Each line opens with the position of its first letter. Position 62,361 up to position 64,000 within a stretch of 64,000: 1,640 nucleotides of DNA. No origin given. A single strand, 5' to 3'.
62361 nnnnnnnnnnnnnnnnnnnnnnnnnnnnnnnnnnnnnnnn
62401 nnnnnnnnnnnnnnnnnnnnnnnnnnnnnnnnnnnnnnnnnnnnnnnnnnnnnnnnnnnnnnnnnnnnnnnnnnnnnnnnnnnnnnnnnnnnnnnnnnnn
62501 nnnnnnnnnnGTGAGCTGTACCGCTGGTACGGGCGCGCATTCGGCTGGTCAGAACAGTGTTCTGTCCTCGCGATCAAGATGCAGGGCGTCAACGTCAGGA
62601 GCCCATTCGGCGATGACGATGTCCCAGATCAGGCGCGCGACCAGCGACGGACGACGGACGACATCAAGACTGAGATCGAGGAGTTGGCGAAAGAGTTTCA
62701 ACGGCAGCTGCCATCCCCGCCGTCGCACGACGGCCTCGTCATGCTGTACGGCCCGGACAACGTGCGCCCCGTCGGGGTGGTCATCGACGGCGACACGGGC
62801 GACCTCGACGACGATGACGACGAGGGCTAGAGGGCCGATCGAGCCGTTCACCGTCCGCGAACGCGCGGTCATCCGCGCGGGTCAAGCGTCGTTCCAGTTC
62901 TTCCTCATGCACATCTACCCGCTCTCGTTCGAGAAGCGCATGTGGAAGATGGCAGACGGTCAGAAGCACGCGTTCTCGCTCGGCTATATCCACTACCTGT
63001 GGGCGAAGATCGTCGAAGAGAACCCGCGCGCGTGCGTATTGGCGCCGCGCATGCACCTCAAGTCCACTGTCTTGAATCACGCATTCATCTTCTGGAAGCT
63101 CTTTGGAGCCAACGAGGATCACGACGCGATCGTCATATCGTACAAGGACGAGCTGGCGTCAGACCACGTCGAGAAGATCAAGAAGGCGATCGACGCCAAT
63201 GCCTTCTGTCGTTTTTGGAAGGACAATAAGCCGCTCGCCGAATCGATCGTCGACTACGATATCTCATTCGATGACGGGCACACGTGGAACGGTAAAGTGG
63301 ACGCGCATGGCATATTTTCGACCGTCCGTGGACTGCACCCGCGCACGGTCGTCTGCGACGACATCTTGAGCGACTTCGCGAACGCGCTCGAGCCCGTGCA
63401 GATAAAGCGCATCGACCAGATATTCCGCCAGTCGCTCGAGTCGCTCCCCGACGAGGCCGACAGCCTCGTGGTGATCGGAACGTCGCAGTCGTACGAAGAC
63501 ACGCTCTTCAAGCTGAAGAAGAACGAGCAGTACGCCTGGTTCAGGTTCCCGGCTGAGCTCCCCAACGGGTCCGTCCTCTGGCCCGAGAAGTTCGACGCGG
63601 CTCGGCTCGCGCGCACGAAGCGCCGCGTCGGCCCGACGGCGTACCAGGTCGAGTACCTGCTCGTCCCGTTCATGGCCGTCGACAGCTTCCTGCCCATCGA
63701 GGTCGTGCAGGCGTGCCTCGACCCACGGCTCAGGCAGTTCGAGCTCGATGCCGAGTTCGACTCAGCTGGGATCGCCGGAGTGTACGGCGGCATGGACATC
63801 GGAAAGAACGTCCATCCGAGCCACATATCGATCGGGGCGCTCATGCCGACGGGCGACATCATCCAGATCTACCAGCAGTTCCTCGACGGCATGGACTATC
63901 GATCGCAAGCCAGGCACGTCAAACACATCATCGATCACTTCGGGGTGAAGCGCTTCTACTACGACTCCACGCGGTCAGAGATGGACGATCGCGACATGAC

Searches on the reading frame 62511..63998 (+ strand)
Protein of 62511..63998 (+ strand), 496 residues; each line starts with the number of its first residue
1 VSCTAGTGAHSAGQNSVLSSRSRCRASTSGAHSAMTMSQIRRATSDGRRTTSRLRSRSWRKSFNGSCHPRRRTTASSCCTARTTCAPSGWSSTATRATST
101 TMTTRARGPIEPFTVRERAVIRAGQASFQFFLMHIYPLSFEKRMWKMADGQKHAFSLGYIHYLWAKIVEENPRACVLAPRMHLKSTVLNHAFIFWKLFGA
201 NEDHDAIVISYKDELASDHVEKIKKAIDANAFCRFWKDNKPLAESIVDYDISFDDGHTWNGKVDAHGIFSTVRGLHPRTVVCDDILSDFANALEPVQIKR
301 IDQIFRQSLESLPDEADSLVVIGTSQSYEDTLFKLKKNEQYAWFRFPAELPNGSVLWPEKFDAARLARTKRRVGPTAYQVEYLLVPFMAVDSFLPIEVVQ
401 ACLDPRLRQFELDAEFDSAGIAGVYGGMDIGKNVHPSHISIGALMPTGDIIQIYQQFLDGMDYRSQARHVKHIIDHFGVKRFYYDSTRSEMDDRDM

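Call 17: search_protein_families(library=pfam, proteins=[window:62511-63998:+], max_evalue=0.01)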
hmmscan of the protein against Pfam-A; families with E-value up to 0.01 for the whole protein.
window:62511-63998:+ (496 aa): 0 families

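Call 21: search_protein_families(library=phrogs, proteins=[window:62511-63998:+], max_evalue=0.001)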
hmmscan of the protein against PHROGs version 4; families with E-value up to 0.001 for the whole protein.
window:62511-63998:+ (496 aa): 5 families
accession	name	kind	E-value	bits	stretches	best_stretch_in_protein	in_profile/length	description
phrog_38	-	head and packaging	3.6e-35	122.8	1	113-405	266-539/760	terminase large subunit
phrog_4758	-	head and packaging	2.6e-13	50.9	1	159-351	45-238/243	terminase large subunit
phrog_28155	-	head and packaging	1.6e-05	25.8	0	153-304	41-182/260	terminase large subunit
phrog_5909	-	head and packaging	0.0002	21.6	1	370-487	52-173/285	terminase large subunit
phrog_5989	-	head and packaging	0.00046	20.4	1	169-314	154-287/347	terminase large subunit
